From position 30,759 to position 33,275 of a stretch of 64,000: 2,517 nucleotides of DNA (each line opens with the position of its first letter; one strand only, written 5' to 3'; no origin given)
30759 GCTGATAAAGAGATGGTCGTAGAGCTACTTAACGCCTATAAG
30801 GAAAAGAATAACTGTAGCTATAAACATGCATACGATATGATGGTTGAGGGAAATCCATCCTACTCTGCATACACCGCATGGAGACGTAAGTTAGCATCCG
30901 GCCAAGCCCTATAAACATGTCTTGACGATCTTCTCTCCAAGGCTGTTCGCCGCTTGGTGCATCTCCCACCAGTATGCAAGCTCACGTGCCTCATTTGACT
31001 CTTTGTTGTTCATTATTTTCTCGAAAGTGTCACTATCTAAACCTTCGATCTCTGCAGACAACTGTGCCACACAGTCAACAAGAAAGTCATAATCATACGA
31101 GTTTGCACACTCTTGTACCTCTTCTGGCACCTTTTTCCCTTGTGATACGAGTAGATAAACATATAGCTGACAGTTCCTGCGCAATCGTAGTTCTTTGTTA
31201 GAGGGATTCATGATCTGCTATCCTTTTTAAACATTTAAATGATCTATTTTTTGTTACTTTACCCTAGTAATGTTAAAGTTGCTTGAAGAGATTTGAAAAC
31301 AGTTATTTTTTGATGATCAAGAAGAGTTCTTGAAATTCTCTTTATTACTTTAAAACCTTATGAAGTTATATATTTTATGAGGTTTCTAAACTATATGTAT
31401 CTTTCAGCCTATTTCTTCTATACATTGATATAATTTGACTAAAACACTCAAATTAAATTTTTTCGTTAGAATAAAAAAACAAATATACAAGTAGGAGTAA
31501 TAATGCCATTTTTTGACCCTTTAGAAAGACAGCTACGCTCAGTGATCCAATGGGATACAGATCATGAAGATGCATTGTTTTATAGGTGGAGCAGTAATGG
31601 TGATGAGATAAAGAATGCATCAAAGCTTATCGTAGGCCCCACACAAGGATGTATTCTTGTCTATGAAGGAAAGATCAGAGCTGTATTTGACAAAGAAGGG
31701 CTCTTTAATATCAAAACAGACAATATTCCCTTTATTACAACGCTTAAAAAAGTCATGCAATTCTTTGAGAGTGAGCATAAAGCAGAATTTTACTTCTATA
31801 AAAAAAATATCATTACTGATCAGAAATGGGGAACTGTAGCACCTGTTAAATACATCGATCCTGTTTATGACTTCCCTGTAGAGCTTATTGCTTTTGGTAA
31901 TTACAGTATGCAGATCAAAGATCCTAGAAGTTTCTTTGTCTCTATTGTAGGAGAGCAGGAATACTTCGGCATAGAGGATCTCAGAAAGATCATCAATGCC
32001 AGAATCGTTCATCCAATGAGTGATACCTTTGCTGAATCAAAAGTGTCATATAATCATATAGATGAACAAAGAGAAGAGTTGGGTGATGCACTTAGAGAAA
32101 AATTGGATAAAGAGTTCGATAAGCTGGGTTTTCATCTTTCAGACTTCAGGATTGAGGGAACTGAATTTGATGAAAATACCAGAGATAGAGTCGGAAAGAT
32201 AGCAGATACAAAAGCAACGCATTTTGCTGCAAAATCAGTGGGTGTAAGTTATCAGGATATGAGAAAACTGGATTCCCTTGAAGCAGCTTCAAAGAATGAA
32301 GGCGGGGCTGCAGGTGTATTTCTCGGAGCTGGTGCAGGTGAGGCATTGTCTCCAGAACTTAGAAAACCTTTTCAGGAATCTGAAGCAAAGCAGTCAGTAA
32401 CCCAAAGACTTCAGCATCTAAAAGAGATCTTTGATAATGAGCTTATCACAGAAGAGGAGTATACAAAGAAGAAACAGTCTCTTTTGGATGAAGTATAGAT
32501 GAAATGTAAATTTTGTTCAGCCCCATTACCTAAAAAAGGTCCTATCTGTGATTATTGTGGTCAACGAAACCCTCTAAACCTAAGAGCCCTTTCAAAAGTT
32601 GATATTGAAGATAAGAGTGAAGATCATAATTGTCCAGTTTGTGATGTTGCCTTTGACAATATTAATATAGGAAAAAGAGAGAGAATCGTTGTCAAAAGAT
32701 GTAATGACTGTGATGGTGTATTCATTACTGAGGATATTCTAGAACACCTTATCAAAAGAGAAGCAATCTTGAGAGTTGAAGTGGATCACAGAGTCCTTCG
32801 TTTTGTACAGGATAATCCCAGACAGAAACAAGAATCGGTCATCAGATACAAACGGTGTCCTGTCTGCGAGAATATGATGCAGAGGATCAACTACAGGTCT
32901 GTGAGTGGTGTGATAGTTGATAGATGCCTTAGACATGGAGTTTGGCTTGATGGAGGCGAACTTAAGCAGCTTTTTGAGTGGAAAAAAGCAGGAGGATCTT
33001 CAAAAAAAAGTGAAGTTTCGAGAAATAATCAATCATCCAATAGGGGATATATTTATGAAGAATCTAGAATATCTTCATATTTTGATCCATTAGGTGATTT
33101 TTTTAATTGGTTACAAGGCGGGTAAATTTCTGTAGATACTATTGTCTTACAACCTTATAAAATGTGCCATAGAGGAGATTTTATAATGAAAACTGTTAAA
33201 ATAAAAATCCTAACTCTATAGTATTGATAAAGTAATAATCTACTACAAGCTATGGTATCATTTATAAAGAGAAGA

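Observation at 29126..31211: Promoter-led cassette of four unrecognisable proteins inserted between thiE and the SPFH pair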

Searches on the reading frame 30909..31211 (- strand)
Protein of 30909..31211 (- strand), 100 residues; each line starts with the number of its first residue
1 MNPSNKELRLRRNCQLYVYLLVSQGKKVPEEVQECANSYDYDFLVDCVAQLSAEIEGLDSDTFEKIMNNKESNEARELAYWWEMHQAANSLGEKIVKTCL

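Call 3: search_protein_families(library=pfam, proteins=[window:30909-31211:-], max_evalue=1)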
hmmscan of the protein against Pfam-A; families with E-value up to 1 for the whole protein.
window:30909-31211:- (100 aa): 0 families

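Call 4: search_protein_families(library=ncbifam, proteins=[window:30909-31211:-], max_evalue=1)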
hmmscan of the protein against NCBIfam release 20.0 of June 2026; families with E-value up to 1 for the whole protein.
window:30909-31211:- (100 aa): 1 family
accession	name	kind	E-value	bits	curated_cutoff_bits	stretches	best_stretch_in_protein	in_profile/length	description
NF033649.1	LipDrop_Rv1109c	equivalog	0.056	13.5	110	1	27-77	136-184/198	lipid droplet-associated protein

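Call 5: search_protein_families(library=padloc, proteins=[window:30909-31211:-], max_evalue=1)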
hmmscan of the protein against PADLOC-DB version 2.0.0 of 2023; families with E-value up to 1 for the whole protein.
window:30909-31211:- (100 aa): 0 families

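Call 6: search_protein_families(library=phrogs, proteins=[window:30909-31211:-], max_evalue=1)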
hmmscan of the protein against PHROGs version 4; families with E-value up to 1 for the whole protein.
window:30909-31211:- (100 aa): 2 families
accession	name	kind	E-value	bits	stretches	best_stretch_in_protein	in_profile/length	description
phrog_11759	-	unknown function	1.3e-08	36.1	1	1-89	8-99/161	-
phrog_13882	-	unknown function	0.32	12.4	1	8-55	14-61/87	-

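Call 20: search_dna_similar(query=window:30909-31211:-, collection=phages, mode=protein, max_evalue=0.01)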
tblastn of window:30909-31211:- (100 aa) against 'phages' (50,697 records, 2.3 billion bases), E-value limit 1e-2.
Records with a match: 6; places in all: 6; records where one place covers at least 80% of the query: 6.
Best place of each record, by identity: <60% 6.
By first word of the organism name: Caulobacter 4; Ruegeria 1; Roseobacter 1.
By host as written in the record: Ruegeria pomeroyi DSS-3 2; Caulobacter vibrioides CB15 2; Caulobacter crescentus 2.
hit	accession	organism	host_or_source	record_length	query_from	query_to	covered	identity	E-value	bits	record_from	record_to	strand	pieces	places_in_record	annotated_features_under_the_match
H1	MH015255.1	Ruegeria phage vB_RpoS-V10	Ruegeria pomeroyi DSS-3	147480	1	100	100%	30.5%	5e-4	43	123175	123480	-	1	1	hypothetical protein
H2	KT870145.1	Roseobacter phage DSS3P8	Ruegeria pomeroyi DSS-3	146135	1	87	87%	34.4%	1e-4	45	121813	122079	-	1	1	hypothetical protein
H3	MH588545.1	Caulobacter phage CcrPW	Caulobacter vibrioides CB15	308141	1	89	89%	31.9%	3e-3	41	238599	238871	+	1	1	hypothetical protein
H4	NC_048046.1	Caulobacter phage CcrPW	Caulobacter vibrioides CB15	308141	1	89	89%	31.9%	3e-3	41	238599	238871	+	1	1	hypothetical protein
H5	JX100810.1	Caulobacter phage CcrColossus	Caulobacter crescentus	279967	1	94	94%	27.3%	5e-4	43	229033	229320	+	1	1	hypothetical protein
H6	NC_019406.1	Caulobacter phage CcrColossus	Caulobacter crescentus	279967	1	94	94%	27.3%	5e-4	43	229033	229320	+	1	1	hypothetical protein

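Call 21: search_dna_similar(query=window:30909-31211:-, collection=plasmids, mode=protein, max_evalue=0.01)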
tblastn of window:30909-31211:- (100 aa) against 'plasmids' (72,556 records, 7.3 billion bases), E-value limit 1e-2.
No match.

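Call 41: search_solved_structures(query=window:30909-31211:-, max_evalue=10, show_alignments=1)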
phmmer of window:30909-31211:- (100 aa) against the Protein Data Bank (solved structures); distinct sequences matched with E-value up to 10: 1.
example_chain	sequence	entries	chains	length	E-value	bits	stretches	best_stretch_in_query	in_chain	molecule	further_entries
2fjr_A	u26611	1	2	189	0.24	14.9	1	38-79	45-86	Repressor protein CI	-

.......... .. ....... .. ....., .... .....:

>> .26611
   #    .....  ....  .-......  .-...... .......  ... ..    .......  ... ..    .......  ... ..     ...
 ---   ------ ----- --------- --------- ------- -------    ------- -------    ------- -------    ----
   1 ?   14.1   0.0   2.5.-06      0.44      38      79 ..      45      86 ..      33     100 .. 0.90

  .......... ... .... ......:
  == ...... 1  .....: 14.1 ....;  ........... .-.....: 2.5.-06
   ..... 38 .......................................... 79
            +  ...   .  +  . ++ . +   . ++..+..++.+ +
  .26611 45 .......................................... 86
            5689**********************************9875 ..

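Call 43: find_homologous_proteins(query=window:30909-31211:-, max_evalue=0.001)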
Query window:30909-31211:- (100 aa): 46 proteins with E <= 0.001 among 50 candidates.
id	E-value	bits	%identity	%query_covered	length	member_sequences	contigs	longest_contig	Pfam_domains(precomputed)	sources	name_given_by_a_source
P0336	5.1e-56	205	91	100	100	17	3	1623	-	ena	-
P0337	1.7e-54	200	89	100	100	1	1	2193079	-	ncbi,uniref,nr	ncbi:hypothetical protein MN086_03370 [Sulfurovum sp. XGS-02]|uniref:hypothetical protein n=1 Tax=Su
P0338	3.0e-54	199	88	100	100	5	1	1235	-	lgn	-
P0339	3.0e-54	199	87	100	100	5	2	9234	-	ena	-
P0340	4.3e-54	198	88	100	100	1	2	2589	-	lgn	-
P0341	4.9e-54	198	88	100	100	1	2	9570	-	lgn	-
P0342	8.8e-54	197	88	100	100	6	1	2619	-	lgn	-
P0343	1.1e-53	197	87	100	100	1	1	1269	-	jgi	-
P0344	1.7e-53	197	87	100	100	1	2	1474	-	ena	-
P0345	2.4e-53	196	87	100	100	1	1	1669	-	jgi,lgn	jgi:hypothetical protein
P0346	2.6e-53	196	84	100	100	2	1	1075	-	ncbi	-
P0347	3.7e-53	195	87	100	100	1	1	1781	-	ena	-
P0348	4.0e-53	195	86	100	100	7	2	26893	-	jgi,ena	jgi:hypothetical protein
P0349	4.1e-53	195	88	100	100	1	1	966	-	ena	-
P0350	1.2e-52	194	84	100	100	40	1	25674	-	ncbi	ncbi:hypothetical protein ACFLR6_00860 [Campylobacterota bacterium]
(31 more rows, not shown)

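Call 69: get_annotated_region(hit=H2, flank=3000)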
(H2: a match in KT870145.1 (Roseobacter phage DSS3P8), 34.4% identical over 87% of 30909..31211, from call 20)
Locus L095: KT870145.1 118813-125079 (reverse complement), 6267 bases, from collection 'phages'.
description: Roseobacter phage DSS3P8, complete genome.
organism: Roseobacter phage DSS3P8 (NCBI taxid 1735562)
taxonomy: Viruses; Duplodnaviria; Heunggongvirae; Uroviricota; Caudoviricetes
host: Ruegeria pomeroyi DSS-3; source: -; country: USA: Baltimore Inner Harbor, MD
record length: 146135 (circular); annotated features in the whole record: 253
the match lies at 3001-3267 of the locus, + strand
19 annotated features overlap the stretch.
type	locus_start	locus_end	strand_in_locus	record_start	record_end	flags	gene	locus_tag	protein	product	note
CDS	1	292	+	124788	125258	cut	-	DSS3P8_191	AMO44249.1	hypothetical protein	gp191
CDS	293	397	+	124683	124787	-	-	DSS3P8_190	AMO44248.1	hypothetical protein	gp190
CDS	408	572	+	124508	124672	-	-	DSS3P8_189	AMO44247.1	hypothetical protein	gp189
CDS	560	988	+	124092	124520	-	-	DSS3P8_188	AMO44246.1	hypothetical protein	gp188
CDS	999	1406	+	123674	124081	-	-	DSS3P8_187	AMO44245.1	putative chaperone protein DnaJ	gp187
CDS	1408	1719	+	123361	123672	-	-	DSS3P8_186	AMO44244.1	hypothetical protein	gp186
CDS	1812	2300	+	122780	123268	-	-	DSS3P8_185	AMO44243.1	hypothetical protein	gp185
CDS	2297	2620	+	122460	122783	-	-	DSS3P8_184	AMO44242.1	hypothetical protein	gp184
CDS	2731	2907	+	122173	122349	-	-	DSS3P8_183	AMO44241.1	hypothetical protein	gp183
CDS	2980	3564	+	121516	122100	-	-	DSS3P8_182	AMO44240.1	hypothetical protein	gp182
CDS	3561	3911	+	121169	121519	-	-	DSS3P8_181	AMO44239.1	hypothetical protein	gp181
CDS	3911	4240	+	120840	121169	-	-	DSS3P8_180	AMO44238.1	hypothetical protein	gp180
CDS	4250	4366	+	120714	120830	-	-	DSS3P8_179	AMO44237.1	hypothetical protein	gp179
CDS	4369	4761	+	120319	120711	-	-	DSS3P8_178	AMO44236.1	hypothetical protein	gp178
CDS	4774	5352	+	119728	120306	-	-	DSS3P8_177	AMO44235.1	hypothetical protein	gp177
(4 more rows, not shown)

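Call 70: get_annotated_region(hit=H5, flank=3000)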
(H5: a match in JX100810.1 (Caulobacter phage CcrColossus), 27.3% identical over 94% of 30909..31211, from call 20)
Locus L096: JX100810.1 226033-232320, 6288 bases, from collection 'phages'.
description: Caulobacter phage CcrColossus, complete genome.
organism: Caulobacter phage CcrColossus (NCBI taxid 1211640)
taxonomy: Viruses; Duplodnaviria; Heunggongvirae; Uroviricota; Caudoviricetes; Dolichocephalovirinae; Colossusvirus; Colossusvirus colossus
host: Caulobacter crescentus; source: surface water; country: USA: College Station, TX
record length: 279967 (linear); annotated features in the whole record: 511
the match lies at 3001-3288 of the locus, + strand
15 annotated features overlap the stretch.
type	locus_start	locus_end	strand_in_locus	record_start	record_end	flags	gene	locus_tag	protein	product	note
CDS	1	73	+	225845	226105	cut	-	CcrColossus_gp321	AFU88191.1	hypothetical protein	-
CDS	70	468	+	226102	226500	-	-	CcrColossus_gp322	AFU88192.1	hypothetical protein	-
CDS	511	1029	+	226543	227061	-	-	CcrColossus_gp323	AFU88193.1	hypothetical protein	-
CDS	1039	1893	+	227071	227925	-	-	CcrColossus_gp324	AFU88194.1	hypothetical protein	-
CDS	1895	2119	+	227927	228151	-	-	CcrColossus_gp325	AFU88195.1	hypothetical protein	-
CDS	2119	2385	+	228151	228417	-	-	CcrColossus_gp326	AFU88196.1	hypothetical protein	-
CDS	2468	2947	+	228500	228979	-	-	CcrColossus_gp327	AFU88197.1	hypothetical protein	-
CDS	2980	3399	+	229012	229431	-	-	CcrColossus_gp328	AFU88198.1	hypothetical protein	-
CDS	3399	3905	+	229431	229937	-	-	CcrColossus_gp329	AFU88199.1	hypothetical protein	-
CDS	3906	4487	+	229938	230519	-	-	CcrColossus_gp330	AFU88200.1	putative methyltransferase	-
CDS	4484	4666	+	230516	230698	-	-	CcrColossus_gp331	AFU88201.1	hypothetical protein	-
CDS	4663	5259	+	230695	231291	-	-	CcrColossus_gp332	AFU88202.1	hypothetical protein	-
CDS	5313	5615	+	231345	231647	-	-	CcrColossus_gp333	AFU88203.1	hypothetical protein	-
CDS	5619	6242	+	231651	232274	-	-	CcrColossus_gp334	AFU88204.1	hypothetical protein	-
CDS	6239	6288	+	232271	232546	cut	-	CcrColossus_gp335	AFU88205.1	hypothetical protein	-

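Call 71: search_protein_families(library=pfam, proteins=[L095:2980-3564:+, L096:2980-3399:+], max_evalue=0.01)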
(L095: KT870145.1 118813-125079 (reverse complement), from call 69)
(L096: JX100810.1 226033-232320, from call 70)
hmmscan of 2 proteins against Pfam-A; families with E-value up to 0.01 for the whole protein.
L095:2980-3564:+ (194 aa): 0 families

L096:2980-3399:+ (139 aa): 2 families
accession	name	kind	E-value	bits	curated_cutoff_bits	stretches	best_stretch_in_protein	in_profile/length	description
PF20901.3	Sf6_terminase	-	0.00081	19.9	27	1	59-128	5-73/106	Bacteriophage Sf6, terminase small subunit-like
PF13935.11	Ead_Ea22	-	0.0085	17.1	27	0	52-113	41-97/139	Ead/Ea22-like protein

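Call 101: search_solved_structures(query=A3, max_evalue=10, show_alignments=2)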
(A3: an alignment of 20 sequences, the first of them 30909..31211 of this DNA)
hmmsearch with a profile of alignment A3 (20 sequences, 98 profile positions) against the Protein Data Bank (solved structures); distinct sequences matched with E-value up to 10: 12.
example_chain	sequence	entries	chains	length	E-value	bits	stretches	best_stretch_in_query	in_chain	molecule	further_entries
5cwb_A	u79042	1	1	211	0.0085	19.3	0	25-74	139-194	Designed helical repeat protein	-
2eth_A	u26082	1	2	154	0.036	17.3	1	3-61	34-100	transcriptional regulator, putative, Mar family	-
7mwr_B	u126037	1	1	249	0.085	16.1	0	26-54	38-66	LHD101B4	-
6vfi_A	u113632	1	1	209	0.36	14.1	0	25-54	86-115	O43_dn18A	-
5gu7_C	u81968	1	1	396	0.87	12.8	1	47-92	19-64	Endoplasmic reticulum resident protein 44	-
2z5y_A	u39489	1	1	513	1.1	12.5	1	4-30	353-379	Amine oxidase [flavin-containing] A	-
2z5x_A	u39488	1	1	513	1.1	12.5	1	4-30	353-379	Amine oxidase [flavin-containing] A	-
2bxr_A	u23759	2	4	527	1.1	12.5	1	4-30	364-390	AMINE OXIDASE [FLAVIN-CONTAINING] A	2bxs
3zym_A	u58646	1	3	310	1.2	12.3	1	36-67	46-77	PHOSPHATIDYLINOSITOL-BINDING CLATHRIN ASSEMBLY PROTEIN, VESICLE-ASSOCIATED MEMBRANE PROTEI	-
5gu6_A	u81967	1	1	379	1.3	12.2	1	48-92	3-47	Endoplasmic reticulum resident protein 44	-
5xwm_A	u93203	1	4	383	1.3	12.2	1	48-92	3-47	Endoplasmic reticulum resident protein 44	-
6xeh_A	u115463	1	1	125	5.3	10.3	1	20-73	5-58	DE NOVO DESIGNED OR386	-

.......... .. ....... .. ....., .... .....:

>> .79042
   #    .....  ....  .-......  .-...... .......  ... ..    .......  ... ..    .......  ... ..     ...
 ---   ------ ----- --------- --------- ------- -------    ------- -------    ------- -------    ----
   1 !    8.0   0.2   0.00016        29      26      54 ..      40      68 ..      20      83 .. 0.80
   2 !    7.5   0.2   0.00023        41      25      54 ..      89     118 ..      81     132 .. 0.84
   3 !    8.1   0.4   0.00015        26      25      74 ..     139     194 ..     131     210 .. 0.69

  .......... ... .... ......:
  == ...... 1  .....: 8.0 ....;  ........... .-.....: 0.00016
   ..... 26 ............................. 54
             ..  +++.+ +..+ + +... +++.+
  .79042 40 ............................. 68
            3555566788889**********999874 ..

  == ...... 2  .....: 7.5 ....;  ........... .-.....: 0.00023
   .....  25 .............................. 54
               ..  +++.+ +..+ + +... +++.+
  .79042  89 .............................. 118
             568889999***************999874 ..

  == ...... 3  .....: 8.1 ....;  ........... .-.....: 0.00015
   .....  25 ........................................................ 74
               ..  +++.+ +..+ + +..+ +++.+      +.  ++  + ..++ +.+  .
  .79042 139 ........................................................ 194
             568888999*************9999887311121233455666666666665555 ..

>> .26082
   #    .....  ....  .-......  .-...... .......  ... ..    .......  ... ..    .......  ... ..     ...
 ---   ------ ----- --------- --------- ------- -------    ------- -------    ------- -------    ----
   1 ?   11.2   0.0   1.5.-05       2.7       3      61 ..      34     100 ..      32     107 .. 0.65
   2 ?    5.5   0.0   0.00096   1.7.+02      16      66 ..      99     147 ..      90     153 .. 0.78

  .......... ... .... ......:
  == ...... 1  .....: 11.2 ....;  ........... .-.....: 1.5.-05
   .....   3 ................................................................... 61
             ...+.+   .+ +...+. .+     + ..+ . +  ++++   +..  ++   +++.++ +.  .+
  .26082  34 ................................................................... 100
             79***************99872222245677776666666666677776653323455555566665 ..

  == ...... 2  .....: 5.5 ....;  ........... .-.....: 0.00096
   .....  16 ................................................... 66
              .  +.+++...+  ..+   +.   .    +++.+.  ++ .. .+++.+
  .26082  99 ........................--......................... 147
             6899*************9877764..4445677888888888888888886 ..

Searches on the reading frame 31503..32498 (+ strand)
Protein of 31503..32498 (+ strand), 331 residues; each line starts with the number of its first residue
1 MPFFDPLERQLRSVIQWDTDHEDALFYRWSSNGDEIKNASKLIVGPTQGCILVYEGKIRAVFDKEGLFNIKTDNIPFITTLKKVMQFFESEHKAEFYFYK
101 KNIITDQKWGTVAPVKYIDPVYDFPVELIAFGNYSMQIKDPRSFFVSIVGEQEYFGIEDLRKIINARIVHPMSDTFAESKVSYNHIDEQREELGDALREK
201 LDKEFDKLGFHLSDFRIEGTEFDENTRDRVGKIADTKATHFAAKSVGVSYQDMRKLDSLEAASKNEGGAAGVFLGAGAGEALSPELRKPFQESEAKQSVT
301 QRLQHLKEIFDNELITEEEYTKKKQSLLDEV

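Call 3: search_protein_families(library=pfam, proteins=[window:31503-32498:+], max_evalue=1)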
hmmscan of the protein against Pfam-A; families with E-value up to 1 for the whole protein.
window:31503-32498:+ (331 aa): 8 families
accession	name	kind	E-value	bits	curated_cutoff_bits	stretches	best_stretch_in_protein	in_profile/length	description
PF13421.11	Band_7_1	-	4e-42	144.7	24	1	27-227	2-200/211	SPFH domain-Band 7 family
PF01145.31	Band_7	-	1.5e-06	28.9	23.6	1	134-232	66-157/176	SPFH domain / Band 7 family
PF09851.14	SHOCT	-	1.1e-05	25.5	27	1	302-328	2-28/28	Short C-terminal domain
PF05120.17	GvpG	-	0.0012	19.4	30.6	1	292-330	26-64/67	Gas vesicle protein G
PF06464.16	DMAP_binding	-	0.0021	19.3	27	1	299-330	9-40/111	DMAP1-binding Domain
PF03192.19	DUF257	-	0.033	14.4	25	1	55-107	110-162/205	Pyrococcus protein of unknown function, DUF257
PF11647.13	MLD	-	0.14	12.7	35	1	237-266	10-40/81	Membrane Localization Domain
PF21251.2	Ribosomal_uS5m_N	-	0.17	12.3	27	1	270-326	41-97/120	Small ribosomal subunit protein uS5m, N-terminal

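Call 4: search_protein_families(library=ncbifam, proteins=[window:31503-32498:+], max_evalue=1)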
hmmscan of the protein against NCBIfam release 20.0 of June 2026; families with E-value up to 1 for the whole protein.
window:31503-32498:+ (331 aa): 1 family
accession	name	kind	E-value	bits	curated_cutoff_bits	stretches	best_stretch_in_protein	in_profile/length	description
NF045865.1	glide_MMOB4860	equivalog_domain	0.00023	21.6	55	1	291-330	106-147/150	MMOB4860 family gliding motility internal complex protein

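Call 5: search_protein_families(library=padloc, proteins=[window:31503-32498:+], max_evalue=1)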
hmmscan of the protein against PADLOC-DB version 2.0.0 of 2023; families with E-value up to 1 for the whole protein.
window:31503-32498:+ (331 aa): 0 families

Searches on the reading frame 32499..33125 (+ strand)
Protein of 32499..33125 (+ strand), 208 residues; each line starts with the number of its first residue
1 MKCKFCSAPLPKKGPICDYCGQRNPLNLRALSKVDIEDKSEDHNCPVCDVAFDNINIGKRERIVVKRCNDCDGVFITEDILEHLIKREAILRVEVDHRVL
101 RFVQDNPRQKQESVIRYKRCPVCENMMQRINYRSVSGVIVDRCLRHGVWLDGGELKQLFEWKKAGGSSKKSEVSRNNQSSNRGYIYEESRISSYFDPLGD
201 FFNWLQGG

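Call 3: search_protein_families(library=pfam, proteins=[window:32499-33125:+], max_evalue=1)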
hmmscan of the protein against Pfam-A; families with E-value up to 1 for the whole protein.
window:32499-33125:+ (208 aa): 11 families
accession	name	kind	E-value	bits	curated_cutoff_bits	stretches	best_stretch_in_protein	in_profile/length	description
PF13453.11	Zn_ribbon_TFIIB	-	4.3e-13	48.9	22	2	119-159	1-39/41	Transcription factor zinc-finger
PF04423.19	Rad50_zn_hook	-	0.012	15.9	24.3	0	39-53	16-30/52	Rad50 zinc hook motif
PF12773.13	DZR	-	0.026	15.1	27.3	0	3-49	1-31/45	Double zinc ribbon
PF18423.6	zf_CopZ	-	0.04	14.3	28.4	0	118-145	2-29/62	Zinc binding domain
PF24110.1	DUF7385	-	0.08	13.1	28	1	44-61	28-45/72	Family of unknown function (DUF7385)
PF25208.1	DUF7838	-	0.2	12.1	28.5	0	41-77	5-45/55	Domain of unknown function (DUF7838)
PF12172.15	zf-ChsH2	-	0.29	11.4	23.2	1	58-75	4-21/37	ChsH2, rubredoxin-like zinc ribbon domain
PF09986.15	DUF2225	-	0.34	11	21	0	41-70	4-33/214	Uncharacterized protein conserved in bacteria (DUF2225)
PF13894.12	zf-C2H2_4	-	0.52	11.6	27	0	43-54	1-12/24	C2H2-type zinc finger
PF20120.5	DUF6510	-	0.76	10.1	26.4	0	43-76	27-62/86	Family of unknown function (DUF6510)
PF21372.3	Zn_ribbon_bTOP1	-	0.84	9.9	27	0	42-75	9-42/45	Topoisomerase I, zinc finger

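Call 4: search_protein_families(library=ncbifam, proteins=[window:32499-33125:+], max_evalue=1)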
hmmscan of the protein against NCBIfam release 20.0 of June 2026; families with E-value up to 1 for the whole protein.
window:32499-33125:+ (208 aa): 2 families
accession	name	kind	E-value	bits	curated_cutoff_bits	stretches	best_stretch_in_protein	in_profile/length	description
NF003058.0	PRK03976.1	equivalog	0.016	15.1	87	1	35-75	29-64/91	50S ribosomal protein L37ae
NF007430.0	PRK09975.1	equivalog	0.17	11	274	1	99-137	96-134/220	acrEF/envCD operon transcriptional regulator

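Call 5: search_protein_families(library=padloc, proteins=[window:32499-33125:+], max_evalue=1)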
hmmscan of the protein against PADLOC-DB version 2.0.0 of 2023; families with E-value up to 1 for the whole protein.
window:32499-33125:+ (208 aa): 0 families
